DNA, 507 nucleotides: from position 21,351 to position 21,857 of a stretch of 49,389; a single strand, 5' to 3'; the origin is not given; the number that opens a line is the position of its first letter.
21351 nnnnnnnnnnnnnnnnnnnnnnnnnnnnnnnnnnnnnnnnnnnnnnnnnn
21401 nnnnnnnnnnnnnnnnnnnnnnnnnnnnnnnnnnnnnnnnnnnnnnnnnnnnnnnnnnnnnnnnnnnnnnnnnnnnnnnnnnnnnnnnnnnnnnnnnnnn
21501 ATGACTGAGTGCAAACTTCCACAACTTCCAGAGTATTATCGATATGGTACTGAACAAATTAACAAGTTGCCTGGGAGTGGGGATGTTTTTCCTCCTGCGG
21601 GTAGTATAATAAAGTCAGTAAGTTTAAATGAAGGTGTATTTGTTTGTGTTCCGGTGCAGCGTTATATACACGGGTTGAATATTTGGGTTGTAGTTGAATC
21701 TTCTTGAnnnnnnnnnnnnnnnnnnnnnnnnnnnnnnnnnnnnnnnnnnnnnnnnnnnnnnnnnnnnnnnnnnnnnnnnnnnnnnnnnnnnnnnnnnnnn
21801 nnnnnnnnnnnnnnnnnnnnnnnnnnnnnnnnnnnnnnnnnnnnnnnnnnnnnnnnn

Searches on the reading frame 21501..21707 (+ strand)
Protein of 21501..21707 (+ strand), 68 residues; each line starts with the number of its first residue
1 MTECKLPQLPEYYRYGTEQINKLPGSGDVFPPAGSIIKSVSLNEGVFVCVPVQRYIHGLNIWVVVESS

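Call 54: search_protein_families(library=phrogs, proteins=[window:21501-21707:+], max_evalue=0.001)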
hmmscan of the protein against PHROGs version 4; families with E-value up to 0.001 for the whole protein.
window:21501-21707:+ (68 aa): 1 family
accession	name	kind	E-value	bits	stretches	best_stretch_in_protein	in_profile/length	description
phrog_7679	-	unknown function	1.7e-35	121.9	1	1-68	1-68/70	-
